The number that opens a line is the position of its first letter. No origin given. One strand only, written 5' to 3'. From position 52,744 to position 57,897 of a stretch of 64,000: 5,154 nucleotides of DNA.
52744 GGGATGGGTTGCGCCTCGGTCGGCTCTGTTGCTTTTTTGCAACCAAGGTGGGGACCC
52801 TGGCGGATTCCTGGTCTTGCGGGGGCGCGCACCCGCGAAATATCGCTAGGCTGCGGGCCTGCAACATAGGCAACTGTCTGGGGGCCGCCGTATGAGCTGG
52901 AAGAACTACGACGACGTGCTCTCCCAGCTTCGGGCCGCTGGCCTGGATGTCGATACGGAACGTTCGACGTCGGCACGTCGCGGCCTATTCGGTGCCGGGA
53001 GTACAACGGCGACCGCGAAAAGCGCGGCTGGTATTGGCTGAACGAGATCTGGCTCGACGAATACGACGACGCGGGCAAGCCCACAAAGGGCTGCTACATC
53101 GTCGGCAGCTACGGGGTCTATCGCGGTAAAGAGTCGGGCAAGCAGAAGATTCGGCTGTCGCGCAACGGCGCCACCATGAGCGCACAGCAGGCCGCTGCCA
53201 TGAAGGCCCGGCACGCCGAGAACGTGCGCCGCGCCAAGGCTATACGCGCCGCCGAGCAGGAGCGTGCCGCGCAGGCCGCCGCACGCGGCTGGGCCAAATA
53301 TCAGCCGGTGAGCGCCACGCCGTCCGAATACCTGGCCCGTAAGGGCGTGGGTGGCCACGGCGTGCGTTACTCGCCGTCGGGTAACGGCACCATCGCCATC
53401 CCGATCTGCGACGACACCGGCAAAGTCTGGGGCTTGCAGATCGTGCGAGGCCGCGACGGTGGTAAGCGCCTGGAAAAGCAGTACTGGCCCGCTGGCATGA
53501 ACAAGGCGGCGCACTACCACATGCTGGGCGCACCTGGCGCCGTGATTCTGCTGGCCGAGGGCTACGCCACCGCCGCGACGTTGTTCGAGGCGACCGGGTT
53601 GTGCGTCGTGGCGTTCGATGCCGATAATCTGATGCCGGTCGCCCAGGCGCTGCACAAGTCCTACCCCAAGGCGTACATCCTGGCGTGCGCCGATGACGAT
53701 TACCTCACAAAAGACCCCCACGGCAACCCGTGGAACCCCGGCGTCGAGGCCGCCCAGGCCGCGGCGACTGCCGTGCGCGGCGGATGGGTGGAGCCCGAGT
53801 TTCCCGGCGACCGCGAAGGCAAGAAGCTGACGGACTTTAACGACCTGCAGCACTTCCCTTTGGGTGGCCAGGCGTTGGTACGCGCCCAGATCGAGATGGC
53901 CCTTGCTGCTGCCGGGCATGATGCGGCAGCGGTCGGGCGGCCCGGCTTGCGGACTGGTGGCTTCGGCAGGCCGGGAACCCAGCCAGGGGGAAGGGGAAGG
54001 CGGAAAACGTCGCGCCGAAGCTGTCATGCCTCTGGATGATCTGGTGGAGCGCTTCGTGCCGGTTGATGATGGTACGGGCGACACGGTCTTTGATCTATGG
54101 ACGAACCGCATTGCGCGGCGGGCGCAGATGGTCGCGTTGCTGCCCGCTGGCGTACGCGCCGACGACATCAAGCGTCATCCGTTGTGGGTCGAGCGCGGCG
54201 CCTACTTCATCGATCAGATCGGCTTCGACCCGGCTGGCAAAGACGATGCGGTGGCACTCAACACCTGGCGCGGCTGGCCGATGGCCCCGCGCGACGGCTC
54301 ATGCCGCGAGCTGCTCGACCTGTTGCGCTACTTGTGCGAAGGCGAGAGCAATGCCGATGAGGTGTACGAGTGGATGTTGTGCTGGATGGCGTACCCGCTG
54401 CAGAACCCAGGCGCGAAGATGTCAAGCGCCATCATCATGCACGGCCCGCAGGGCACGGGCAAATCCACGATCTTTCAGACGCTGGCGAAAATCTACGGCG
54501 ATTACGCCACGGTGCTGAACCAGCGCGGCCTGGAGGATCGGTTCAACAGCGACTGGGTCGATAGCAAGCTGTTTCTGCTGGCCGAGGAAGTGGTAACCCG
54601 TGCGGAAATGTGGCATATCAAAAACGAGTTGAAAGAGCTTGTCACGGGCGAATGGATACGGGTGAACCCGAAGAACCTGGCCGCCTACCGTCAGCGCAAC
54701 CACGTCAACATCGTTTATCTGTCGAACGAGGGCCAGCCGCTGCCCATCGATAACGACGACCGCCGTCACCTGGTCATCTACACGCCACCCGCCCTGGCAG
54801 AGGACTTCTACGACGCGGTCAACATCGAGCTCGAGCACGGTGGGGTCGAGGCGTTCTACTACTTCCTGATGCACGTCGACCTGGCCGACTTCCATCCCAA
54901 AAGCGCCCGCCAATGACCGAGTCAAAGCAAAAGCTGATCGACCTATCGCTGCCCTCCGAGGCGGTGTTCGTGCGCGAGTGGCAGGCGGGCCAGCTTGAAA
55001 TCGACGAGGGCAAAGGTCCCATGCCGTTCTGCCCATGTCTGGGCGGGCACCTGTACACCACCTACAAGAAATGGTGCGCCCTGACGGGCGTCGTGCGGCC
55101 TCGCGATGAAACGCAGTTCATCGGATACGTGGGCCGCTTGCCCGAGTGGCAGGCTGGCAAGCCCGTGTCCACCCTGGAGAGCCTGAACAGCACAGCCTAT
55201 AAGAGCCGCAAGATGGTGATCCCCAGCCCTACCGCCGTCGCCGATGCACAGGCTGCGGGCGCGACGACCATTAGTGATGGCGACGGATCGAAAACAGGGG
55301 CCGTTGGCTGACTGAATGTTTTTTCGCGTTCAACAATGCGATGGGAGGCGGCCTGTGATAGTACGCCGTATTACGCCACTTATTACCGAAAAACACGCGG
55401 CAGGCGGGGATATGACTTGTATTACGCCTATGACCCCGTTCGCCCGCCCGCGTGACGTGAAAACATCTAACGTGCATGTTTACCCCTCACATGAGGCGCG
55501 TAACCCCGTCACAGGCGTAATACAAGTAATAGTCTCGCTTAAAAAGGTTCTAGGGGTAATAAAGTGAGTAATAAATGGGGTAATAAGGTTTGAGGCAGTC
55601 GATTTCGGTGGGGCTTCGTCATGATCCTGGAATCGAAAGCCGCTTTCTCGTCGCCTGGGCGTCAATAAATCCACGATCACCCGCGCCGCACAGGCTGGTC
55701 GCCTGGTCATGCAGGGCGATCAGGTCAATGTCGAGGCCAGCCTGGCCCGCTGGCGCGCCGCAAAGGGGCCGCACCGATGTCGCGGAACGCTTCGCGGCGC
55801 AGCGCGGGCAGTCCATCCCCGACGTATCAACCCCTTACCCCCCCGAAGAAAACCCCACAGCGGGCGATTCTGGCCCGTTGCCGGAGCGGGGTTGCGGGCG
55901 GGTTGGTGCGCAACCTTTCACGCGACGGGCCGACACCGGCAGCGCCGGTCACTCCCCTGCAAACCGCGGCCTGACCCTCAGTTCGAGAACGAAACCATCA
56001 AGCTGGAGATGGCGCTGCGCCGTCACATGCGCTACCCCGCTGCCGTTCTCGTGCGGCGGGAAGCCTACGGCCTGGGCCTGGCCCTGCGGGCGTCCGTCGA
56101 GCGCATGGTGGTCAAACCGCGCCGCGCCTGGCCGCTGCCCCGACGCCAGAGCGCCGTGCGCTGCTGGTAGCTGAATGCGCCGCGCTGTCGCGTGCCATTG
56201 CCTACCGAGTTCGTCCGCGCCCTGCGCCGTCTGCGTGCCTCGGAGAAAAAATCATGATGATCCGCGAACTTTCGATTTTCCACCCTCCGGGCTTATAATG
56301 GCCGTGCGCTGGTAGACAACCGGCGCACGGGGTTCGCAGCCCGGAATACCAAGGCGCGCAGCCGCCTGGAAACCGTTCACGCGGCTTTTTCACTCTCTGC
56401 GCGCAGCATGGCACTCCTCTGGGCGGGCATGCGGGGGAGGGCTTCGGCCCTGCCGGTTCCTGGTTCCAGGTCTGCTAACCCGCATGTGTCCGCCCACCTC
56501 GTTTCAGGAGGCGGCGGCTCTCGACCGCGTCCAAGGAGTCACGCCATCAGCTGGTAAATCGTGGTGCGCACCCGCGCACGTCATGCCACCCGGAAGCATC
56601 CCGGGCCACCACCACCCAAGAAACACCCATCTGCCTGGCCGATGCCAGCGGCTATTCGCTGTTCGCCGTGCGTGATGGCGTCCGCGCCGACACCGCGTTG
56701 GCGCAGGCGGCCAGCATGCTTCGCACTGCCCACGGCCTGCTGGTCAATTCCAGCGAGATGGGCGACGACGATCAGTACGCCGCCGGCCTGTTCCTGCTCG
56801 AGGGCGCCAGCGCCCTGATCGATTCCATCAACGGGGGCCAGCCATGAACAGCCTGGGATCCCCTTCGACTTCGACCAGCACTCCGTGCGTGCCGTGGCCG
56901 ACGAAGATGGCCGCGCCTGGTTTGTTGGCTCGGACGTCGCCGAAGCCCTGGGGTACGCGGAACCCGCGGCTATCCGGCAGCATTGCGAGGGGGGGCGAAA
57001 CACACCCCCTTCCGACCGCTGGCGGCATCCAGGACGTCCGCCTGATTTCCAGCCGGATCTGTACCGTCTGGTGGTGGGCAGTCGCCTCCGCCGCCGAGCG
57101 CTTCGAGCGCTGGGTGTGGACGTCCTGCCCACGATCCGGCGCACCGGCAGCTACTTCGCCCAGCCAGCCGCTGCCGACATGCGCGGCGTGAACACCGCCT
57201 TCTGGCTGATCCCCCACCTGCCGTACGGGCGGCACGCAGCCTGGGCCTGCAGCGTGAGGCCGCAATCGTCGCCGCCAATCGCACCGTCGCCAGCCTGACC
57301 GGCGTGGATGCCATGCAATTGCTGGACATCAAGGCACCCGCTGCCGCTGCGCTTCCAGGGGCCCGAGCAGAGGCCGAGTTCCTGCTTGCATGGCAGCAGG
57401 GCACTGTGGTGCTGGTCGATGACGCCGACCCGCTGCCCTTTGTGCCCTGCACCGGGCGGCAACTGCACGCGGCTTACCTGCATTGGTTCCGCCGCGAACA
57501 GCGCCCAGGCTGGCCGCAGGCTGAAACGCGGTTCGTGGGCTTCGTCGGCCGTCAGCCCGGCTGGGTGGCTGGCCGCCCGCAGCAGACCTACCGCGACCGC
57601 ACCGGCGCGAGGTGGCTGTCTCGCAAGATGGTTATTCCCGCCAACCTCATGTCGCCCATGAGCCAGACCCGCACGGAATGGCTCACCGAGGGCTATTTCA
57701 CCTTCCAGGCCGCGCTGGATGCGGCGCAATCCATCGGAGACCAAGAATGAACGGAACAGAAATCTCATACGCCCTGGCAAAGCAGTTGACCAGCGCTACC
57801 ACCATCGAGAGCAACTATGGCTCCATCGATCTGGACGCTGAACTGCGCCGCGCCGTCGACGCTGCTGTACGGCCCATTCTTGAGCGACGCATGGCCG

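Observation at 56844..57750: BRO antirepressor fused to a duplicate of the primase C-terminal domain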

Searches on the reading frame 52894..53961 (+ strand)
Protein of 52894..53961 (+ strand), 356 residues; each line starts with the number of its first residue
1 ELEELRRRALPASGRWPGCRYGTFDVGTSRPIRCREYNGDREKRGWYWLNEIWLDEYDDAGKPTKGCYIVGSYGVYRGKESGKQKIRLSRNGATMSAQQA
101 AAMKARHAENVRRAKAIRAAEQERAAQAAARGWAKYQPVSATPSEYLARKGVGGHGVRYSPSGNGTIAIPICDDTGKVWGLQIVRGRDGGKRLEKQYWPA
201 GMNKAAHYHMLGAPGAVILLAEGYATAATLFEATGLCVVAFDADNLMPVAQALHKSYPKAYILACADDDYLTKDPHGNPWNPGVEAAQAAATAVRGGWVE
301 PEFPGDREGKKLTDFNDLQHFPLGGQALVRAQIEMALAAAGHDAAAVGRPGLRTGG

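Call 5: search_protein_families(library=pfam, proteins=[window:52894-53961:+], max_evalue=0.1)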
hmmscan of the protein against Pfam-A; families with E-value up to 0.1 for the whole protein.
seq(356 aa): 1 family
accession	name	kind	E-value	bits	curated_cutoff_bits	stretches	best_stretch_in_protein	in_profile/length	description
PF04219.17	DUF413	-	0.069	13.6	25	0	83-146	21-82/90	Protein of unknown function, DUF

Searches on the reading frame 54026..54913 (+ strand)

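Call 5: search_protein_families(library=pfam, proteins=[window:54026-54913:+], max_evalue=0.1)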
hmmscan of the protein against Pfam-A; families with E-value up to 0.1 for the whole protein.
seq(296 aa): 13 families
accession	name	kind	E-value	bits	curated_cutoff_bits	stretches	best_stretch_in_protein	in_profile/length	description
PF19263.5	DUF5906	-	3.9e-23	82.7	27.6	1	138-247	1-114/114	Family of unknown function (DUF5906)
PF05272.17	VapE-like_dom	-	5.8e-08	32.9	25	1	110-253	28-167/217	Virulence-associated protein E-like domain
PF01057.23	Parvo_NS1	-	0.00088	18.8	20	1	103-217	88-191/271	Parvovirus non-structural protein NS1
PF07728.20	AAA_5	-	0.0032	17.9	22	1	136-170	2-38/139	AAA domain (dynein-related subfamily)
PF13521.12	AAA_28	-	0.0061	17.2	27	1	136-163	2-28/164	AAA domain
PF13671.12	AAA_33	-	0.0078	16.9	27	1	136-165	2-29/143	AAA domain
PF08303.17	tRNA_lig_kinase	-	0.0086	16.6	22.7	1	143-206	9-74/168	tRNA ligase kinase domain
PF03215.21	Rad17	-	0.016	15.6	23.8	1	131-159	46-71/186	Rad17 P-loop domain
PF00004.35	AAA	-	0.017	16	21.2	1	136-165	1-28/131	ATPase family associated with various cellular activities (AAA)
PF13191.12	AAA_16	-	0.019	15.9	32.6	1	132-166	23-58/167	AAA ATPase domain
PF13238.12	AAA_18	-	0.03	15.2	29.4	1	136-176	1-44/128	AAA domain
PF00005.33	ABC_tran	-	0.046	14.8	25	1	134-159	12-37/137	ABC transporter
PF00910.28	RNA_helicase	-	0.056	14.4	21.5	1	136-158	1-23/105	RNA helicase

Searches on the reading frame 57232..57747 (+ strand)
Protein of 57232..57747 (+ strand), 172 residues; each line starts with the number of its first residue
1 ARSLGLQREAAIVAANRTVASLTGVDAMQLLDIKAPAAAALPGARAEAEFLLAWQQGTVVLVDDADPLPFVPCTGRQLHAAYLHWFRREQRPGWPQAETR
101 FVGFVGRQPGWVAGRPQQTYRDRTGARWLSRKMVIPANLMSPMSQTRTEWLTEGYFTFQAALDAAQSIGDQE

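Call 5: search_protein_families(library=pfam, proteins=[window:57232-57747:+], max_evalue=0.1)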
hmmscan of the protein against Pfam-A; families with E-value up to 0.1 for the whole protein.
seq(172 aa): 0 families

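Call 64: search_protein_families(library=phrogs, proteins=[window:57304-57747:+], max_evalue=0.001)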
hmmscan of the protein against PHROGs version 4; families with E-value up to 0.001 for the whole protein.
window:57304-57747:+ (148 aa): 0 families

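Call 65: search_protein_families(library=ncbifam, proteins=[window:57304-57747:+], max_evalue=0.01)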
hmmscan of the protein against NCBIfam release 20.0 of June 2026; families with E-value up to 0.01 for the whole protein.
window:57304-57747:+ (148 aa): 0 families

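Call 83: search_dna_similar(query=window:57304-57747:+, collection=phages, mode=protein, max_evalue=0.001, max_rows=40)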
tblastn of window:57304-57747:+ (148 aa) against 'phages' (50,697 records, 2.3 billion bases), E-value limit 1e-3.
No match.
